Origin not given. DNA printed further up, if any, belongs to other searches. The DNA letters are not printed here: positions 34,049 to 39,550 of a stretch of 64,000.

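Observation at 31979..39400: Flotillin (SPFH) gene followed by a 1733-aa protein with a C-terminal AAA_5 (MoxR/McrB-like) ATPase: candidate uncharacterised membrane-microdomain machine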

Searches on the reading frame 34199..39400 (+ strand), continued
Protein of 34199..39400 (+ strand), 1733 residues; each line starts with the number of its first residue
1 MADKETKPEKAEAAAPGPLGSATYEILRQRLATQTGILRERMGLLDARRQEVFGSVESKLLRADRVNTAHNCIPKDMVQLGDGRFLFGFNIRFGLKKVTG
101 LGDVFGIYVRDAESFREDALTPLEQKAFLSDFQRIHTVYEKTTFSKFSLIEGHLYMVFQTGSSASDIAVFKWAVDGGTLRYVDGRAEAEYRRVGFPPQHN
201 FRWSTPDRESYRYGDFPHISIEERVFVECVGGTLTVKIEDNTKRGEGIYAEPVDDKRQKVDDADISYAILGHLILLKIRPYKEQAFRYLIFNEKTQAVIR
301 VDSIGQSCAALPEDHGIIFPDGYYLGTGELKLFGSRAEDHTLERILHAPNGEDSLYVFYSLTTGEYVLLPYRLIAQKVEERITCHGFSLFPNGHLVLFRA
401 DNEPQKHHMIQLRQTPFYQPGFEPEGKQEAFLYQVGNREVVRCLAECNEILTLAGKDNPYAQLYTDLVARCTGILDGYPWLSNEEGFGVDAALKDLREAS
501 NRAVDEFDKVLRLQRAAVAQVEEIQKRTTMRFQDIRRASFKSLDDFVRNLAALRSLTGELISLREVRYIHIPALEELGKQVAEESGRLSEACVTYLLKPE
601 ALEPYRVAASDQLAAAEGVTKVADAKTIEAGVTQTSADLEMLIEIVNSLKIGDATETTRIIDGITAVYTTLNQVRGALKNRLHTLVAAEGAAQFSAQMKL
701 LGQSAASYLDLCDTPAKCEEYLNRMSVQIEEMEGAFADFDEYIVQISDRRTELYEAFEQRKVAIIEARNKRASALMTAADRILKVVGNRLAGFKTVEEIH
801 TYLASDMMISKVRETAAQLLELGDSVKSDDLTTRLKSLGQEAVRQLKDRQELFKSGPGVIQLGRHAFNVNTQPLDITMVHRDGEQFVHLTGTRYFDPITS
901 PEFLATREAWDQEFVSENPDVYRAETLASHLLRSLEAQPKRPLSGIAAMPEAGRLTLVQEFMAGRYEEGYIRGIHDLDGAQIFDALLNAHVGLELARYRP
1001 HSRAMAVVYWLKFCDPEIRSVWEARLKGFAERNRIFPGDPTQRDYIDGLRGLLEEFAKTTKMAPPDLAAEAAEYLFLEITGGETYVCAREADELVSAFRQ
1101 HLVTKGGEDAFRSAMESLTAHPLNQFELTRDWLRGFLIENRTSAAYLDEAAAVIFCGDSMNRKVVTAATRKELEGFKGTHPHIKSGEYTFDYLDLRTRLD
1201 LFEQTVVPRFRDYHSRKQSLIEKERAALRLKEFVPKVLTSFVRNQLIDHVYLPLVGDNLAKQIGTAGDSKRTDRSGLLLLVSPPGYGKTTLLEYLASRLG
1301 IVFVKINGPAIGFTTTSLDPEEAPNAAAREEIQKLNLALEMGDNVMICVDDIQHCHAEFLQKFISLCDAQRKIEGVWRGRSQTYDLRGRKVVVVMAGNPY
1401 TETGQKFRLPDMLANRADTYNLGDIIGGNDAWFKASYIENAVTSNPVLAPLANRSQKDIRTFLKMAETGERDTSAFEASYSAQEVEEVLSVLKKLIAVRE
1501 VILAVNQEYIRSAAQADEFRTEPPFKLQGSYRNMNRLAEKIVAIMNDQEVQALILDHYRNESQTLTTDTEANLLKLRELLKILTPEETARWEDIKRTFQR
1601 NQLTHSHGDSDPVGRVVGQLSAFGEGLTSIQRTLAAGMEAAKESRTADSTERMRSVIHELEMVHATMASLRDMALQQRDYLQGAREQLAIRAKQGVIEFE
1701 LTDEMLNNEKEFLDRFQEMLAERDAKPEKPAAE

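Call 17: find_encoding_contigs(protein=P0008, flank=10000, max_places=2)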
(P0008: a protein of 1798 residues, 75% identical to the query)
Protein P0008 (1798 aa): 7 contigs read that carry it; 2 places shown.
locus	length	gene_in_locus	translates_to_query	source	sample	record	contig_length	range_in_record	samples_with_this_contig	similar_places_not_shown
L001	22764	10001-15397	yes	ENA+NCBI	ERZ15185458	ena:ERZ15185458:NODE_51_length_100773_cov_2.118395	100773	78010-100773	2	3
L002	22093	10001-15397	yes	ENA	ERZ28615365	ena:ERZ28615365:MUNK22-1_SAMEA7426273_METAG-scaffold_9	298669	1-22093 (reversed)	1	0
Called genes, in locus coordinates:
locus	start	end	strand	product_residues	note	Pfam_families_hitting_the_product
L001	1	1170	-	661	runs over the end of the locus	PF00012:HSP70, PF06723:MreB_Mbl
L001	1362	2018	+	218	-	PF00440:TetR_N, PF17932:TetR_C_24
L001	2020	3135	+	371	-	PF25917:BSH_RND, PF25944:Beta-barrel_RND, PF25967:RND-MFP_C, PF25989:YknX_C, PF25975:CzcB_C (faint)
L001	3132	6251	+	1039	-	PF00873:ACR_tran, PF02355:SecD_SecF_C (weak), PF03176:MMPL (weak)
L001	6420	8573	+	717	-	-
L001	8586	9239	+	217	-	-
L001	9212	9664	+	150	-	PF01797:Y1_Tnp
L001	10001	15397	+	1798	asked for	PF12458:DUF3686, PF25472:DUF7902, PF00004:AAA (faint)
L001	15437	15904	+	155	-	-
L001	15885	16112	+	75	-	-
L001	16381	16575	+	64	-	-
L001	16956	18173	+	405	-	PF02661:Fic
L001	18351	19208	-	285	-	PF01548:DEDD_Tnp_IS110, PF02371:Transposase_20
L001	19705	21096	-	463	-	PF13495:Phage_int_SAM_4, PF00589:Phage_integrase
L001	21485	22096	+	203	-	-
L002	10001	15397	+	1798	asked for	PF12458:DUF3686, PF25472:DUF7902, PF00004:AAA (faint)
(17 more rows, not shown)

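Call 32: find_related_loci(query=A2, collection=genome_contigs, flank=10000)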
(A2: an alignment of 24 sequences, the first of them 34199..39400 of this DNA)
Query A2 (1733 aa) in genome_contigs; peptide patterns used: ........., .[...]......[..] (x = any residue, [..] = any of these).
600 stretches matched a pattern (row limit reached: there are more); 589 encode a relative of the query (tblastn E <= 1e-3); the best 80 are kept; 80 distinct loci.
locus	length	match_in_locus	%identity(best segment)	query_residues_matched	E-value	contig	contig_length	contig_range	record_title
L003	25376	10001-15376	62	7-1721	0e+0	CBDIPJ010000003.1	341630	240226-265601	MAG: Limisphaerales bacterium isolate CRY1-m2-bin13 genome assembly, contig: CRY1-CANU-62, whole genome shotgun sequence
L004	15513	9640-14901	62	1-1730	0e+0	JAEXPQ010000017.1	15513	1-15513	MAG: Verrucomicrobia bacterium isolate OH_HBrB_193 k127_1519035, whole genome shotgun sequence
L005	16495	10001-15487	62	23-1727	0e+0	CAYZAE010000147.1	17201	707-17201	MAG TPA_asm: uncultured Verrucomicrobiota bacterium isolate SRP272421_co2_389 genome assembly, contig: NODE_10164_length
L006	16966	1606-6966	62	19-1720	0e+0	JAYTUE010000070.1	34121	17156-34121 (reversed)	MAG: Verrucomicrobiota bacterium isolate GFS_5502 GFS_5502_69, whole genome shotgun sequence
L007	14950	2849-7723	54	14-1634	0e+0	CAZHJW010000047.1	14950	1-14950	MAG TPA_asm: uncultured Pedosphaera sp. isolate SRP077602_co9_528 genome assembly, contig: NODE_5106_length_14950_cov_9.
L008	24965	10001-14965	54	14-1668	0e+0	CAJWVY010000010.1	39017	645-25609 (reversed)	MAG TPA_asm: uncultured Verrucomicrobiales bacterium isolate ERR599100_bin.33_MetaBAT_v2.12.1_MAG genome assembly, conti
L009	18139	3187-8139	54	5-1643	0e+0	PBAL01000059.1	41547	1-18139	MAG: Verrucomicrobiales bacterium isolate SP5 MHASMcontig_2483334, whole genome shotgun sequence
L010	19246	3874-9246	67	23-1722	0e+0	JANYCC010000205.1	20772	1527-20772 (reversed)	MAG: Verrucomicrobia bacterium isolate 336R_metabinner_121 336R_k141_1223752, whole genome shotgun sequence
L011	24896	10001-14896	50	7-1639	0e+0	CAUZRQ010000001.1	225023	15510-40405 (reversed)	MAG: Planctomycetota bacterium isolate CB6_AW.30 genome assembly, contig: Ga0310123_10000003, whole genome shotgun seque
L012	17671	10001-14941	49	19-1649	0e+0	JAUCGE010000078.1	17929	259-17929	Desulfobacterales bacterium HSG16 NODE_113_length_17929, whole genome shotgun sequence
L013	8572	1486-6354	49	19-1634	0e+0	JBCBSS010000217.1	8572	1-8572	MAG: Bacteroidota bacterium isolate J06638_29 NODE_217_length_8572_cov_9.057092, whole genome shotgun sequence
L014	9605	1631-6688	48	1-1683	0e+0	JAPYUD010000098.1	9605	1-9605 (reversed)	MAG: Pirellulaceae bacterium isolate PW8.concoct.81 PW8_8008_length_9605_cov_6.997696, whole genome shotgun sequence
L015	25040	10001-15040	48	6-1669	0e+0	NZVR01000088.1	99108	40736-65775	MAG: Blastopirellula sp. isolate NAT61 40924, whole genome shotgun sequence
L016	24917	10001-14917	49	1-1634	0e+0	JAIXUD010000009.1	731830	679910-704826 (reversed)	MAG: Sphingobacteriales bacterium isolate D1_MAG_00006 pond_D1_MAG_00006_000000000010, whole genome shotgun sequence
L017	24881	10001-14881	48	5-1634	0e+0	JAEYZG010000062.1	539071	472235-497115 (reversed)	MAG: Bacteroidetes bacterium isolate OH_CBlB_80 k127_302336, whole genome shotgun sequence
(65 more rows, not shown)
